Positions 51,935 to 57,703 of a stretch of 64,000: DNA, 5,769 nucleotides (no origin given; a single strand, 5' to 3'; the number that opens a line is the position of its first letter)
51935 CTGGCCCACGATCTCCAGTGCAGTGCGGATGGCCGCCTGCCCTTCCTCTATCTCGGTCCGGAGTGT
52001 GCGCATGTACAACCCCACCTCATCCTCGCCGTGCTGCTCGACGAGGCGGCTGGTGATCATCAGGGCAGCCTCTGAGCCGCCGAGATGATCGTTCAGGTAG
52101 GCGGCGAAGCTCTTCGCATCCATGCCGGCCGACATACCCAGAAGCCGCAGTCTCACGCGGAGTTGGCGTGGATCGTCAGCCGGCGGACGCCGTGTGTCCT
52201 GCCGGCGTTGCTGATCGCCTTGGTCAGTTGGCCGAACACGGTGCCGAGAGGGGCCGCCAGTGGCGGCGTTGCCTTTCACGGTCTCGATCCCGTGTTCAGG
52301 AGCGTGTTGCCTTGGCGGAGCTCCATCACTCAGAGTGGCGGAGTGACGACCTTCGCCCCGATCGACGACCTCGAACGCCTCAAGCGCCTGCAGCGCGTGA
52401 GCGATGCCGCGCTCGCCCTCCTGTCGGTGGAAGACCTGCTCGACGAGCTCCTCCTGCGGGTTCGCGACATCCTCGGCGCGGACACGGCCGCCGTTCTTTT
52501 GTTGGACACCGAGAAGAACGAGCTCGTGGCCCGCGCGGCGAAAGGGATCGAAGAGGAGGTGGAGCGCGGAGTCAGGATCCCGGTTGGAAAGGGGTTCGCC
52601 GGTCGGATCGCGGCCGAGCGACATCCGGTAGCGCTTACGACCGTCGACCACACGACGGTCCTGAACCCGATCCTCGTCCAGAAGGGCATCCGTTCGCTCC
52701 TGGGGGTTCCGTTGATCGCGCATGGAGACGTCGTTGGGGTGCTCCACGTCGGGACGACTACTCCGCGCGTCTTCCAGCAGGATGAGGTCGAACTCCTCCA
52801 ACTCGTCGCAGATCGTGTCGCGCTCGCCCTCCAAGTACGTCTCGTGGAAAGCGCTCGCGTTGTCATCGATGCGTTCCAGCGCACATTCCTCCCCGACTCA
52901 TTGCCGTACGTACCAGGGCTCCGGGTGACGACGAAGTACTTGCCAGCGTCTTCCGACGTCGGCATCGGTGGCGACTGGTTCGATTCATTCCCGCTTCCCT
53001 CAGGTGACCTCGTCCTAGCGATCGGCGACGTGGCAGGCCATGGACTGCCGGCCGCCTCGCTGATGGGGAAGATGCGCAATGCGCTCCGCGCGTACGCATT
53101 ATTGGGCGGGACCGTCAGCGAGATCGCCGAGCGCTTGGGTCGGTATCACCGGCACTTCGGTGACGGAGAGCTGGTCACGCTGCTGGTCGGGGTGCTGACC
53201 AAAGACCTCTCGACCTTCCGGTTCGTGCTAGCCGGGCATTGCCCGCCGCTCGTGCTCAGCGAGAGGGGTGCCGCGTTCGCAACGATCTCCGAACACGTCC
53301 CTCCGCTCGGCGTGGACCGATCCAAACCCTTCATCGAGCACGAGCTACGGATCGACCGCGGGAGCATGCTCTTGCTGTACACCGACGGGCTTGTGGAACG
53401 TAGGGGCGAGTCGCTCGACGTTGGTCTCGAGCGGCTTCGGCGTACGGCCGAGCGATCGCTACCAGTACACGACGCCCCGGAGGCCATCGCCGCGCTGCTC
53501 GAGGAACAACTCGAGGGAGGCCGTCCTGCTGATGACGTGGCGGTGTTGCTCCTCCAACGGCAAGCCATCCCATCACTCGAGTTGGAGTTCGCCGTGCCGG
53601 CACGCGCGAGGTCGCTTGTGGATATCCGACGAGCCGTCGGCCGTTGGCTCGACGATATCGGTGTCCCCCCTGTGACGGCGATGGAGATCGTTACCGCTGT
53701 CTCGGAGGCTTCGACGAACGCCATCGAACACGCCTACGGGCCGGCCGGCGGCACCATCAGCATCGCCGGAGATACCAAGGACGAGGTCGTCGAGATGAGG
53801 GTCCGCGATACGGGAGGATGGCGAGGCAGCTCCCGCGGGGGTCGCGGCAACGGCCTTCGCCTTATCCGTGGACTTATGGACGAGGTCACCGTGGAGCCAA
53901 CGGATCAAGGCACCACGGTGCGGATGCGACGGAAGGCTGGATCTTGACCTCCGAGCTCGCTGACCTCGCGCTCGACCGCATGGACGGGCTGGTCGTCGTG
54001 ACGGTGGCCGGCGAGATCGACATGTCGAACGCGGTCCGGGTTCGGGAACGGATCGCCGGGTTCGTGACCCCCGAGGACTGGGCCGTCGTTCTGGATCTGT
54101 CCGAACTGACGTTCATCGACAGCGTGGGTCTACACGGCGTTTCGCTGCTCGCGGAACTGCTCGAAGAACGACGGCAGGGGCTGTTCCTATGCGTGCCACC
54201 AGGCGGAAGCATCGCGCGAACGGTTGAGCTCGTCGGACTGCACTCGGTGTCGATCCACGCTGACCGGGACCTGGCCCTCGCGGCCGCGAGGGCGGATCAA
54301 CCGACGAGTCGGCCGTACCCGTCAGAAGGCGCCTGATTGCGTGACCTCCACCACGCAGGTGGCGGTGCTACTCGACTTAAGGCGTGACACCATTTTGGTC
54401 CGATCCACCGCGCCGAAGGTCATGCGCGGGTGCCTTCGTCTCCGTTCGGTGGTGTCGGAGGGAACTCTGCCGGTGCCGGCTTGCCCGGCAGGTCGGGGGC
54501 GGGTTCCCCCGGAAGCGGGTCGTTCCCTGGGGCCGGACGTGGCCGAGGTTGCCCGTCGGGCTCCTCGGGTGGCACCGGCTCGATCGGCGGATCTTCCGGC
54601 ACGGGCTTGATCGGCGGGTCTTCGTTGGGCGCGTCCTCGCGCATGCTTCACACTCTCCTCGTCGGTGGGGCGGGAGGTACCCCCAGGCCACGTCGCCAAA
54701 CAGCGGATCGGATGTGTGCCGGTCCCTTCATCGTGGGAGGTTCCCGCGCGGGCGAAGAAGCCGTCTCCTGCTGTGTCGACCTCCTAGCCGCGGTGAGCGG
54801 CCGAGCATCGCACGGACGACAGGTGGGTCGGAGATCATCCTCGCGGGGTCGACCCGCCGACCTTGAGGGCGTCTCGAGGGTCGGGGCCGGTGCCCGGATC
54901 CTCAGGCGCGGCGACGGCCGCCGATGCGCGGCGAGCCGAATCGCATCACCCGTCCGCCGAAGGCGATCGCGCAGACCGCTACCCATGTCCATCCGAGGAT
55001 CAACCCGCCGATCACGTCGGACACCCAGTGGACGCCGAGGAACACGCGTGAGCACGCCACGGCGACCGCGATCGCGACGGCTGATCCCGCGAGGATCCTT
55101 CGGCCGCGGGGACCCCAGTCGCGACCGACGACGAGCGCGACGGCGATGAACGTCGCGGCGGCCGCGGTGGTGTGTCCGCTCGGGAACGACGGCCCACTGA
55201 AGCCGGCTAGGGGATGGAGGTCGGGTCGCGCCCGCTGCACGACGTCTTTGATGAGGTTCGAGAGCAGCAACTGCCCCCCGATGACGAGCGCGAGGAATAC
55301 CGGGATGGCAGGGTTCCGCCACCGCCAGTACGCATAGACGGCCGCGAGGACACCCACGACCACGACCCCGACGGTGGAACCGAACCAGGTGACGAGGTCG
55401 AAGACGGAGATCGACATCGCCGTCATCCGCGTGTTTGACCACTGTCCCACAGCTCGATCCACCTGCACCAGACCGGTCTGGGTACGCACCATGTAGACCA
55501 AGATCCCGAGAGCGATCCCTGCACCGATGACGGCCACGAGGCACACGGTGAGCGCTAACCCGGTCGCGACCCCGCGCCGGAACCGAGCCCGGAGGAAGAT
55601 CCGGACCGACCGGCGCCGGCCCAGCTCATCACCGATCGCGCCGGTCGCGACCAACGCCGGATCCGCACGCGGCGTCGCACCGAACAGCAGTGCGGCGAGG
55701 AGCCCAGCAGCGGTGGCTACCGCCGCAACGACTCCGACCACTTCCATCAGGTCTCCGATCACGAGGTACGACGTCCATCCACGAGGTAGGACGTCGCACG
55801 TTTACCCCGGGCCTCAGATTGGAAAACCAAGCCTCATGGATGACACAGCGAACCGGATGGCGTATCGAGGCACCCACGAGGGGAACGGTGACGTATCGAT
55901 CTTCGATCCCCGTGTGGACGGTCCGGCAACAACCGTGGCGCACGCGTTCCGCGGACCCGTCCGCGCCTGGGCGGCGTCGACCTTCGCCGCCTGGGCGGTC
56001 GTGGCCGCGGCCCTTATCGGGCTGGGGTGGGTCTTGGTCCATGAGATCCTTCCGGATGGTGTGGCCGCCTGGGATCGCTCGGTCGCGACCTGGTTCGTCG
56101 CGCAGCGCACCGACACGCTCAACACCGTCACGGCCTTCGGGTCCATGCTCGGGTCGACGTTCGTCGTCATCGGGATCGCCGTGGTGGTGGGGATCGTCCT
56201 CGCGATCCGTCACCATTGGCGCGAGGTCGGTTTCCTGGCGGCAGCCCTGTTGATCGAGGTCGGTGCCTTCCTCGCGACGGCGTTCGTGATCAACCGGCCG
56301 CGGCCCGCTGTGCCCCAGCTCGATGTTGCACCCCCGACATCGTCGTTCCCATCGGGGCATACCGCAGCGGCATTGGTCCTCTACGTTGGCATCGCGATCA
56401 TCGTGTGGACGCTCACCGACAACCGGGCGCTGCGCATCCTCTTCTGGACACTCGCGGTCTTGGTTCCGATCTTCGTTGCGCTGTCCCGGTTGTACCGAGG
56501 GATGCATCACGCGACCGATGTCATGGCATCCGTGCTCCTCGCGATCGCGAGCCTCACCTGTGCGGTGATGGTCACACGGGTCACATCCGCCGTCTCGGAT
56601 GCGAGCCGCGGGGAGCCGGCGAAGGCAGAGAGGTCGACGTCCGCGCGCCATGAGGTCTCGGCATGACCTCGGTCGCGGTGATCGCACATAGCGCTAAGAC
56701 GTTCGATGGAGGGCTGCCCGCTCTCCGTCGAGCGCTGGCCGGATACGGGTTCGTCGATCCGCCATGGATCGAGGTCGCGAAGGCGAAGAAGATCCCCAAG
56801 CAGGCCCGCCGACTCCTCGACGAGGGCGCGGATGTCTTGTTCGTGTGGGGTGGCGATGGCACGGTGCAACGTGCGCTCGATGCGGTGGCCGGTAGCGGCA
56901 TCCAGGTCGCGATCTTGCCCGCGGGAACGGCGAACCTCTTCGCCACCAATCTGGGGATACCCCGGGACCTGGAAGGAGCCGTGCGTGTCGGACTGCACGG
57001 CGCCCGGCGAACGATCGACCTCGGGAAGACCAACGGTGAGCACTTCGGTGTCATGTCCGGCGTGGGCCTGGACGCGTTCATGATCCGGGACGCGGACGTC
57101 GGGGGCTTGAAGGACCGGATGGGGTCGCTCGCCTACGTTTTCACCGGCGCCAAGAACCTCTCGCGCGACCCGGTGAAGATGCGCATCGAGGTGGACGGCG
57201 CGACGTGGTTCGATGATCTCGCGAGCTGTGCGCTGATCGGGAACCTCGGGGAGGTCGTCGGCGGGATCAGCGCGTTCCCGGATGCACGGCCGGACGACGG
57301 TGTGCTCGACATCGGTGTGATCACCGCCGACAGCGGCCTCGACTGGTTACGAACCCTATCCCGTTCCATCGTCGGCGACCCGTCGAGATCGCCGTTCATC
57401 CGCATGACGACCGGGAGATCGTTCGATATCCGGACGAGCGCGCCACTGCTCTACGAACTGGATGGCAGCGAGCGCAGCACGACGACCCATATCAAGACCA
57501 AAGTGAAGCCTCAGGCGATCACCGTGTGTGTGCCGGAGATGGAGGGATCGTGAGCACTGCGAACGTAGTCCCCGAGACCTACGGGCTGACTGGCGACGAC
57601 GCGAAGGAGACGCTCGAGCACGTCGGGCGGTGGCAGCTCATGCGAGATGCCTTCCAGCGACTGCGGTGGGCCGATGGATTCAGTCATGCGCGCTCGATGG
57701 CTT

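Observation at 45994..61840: Intact tRNA-Val followed by four same-orientation copies of its 3' segment, partitioning 15.8 kb of accessory genes with no integrase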

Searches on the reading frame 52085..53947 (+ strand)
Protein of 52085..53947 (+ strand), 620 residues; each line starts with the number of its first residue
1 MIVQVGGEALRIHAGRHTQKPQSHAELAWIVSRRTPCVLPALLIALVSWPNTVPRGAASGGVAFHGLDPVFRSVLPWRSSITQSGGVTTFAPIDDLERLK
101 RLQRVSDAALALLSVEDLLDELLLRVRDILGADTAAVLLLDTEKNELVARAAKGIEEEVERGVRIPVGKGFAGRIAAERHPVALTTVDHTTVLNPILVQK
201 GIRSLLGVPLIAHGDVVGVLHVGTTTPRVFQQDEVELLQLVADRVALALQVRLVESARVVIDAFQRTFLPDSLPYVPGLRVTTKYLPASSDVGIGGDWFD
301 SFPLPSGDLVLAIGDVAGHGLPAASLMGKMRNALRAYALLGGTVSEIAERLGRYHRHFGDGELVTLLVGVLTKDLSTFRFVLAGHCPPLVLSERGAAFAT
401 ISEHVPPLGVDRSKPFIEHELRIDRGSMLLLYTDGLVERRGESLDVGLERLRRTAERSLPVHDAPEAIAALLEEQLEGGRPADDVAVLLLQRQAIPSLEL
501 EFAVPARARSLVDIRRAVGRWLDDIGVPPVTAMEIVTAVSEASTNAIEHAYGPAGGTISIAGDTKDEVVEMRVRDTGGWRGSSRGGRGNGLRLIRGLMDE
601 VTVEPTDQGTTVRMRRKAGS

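Call 13: search_protein_families(library=pfam, proteins=[window:52085-53947:+], max_evalue=0.01)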
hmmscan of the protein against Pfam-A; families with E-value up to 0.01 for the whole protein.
window:52085-53947:+ (620 aa): 6 families
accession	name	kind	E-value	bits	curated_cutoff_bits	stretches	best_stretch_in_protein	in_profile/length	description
PF07228.17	SpoIIE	-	4.2e-42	144.7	25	1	306-492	2-191/192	Stage II sporulation protein E (SpoIIE)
PF13581.12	HATPase_c_2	-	8.7e-23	81.2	27.4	1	504-615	1-126/127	Histidine kinase-like ATPase domain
PF01590.32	GAF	-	2.5e-21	77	22.4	1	115-249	2-133/133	GAF domain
PF13185.12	GAF_2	-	1.8e-20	74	28.6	1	114-250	3-136/136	GAF domain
PF13492.12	GAF_3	-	5.6e-15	56.3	27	1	114-250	1-128/129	GAF domain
PF02518.31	HATPase_c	-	8.3e-06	26.7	26.4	1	534-615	5-106/111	Histidine kinase-, DNA gyrase B-, and HSP90-like ATPase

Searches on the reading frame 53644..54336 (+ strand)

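Call 14: search_protein_families(library=pfam, proteins=[window:53644-54336:+], max_evalue=0.01)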
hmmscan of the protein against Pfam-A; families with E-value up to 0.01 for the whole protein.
window:53644-54336:+ (230 aa): 2 families
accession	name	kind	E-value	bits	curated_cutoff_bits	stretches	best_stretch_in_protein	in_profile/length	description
PF01740.26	STAS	-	1.4e-12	47.8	22.6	1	111-202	5-96/106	STAS domain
PF13466.11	STAS_2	-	1.2e-09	38.6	29.2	1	119-199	1-79/80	STAS domain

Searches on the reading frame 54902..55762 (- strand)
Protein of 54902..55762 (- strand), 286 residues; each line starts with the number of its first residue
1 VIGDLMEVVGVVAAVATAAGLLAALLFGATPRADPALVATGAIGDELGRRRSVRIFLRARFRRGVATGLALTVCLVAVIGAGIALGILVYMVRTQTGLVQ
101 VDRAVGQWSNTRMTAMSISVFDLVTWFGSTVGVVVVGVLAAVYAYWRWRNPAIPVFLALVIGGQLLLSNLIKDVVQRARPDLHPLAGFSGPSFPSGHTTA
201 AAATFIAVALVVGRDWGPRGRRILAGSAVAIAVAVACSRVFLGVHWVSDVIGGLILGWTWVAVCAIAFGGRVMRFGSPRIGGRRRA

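Call 14: search_protein_families(library=pfam, proteins=[window:54902-55762:-], max_evalue=0.01)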
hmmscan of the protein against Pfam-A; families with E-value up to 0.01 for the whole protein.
window:54902-55762:- (286 aa): 2 families
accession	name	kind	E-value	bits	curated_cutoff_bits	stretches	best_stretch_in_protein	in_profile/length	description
PF01569.27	PAP2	-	2.1e-23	82.9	27.2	1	156-267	4-124/130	PAP2 superfamily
PF14378.12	PAP2_3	-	0.0012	19.1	27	1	192-259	126-186/190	PAP2 superfamily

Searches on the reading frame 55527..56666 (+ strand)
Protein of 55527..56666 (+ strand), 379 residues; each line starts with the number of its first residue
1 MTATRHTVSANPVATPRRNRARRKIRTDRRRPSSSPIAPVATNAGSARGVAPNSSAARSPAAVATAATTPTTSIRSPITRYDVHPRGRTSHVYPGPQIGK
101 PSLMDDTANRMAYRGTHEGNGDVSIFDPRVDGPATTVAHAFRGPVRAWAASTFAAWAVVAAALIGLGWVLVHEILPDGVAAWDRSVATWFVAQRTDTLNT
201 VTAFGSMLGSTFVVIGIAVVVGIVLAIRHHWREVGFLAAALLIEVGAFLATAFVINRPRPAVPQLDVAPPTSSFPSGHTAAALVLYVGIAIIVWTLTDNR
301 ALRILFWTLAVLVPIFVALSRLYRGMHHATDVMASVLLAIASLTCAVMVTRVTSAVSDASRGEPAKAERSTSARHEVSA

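Call 14: search_protein_families(library=pfam, proteins=[window:55527-56666:+], max_evalue=0.01)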
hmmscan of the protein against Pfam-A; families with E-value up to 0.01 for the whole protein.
window:55527-56666:+ (379 aa): 2 families
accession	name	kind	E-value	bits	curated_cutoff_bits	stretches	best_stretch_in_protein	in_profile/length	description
PF01569.27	PAP2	-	1.6e-16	60.7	27.2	1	237-347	5-122/130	PAP2 superfamily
PF14378.12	PAP2_3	-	0.0015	18.8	27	1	263-343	115-188/190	PAP2 superfamily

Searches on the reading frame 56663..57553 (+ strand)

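Call 14: search_protein_families(library=pfam, proteins=[window:56663-57553:+], max_evalue=0.01)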
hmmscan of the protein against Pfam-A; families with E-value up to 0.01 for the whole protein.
window:56663-57553:+ (296 aa): 3 families
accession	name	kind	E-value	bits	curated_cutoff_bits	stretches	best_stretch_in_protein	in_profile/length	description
PF00781.29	DAGK_cat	-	1.3e-18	67.2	23.6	1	38-122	38-124/125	Diacylglycerol kinase catalytic domain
PF19279.4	YegS_C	-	1.5e-18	67.5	27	1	134-289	5-157/158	YegS C-terminal NAD kinase beta sandwich-like domain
PF01513.26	NAD_kinase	-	2.1e-05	25.3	25.5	1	42-96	59-112/130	ATP-NAD kinase N-terminal domain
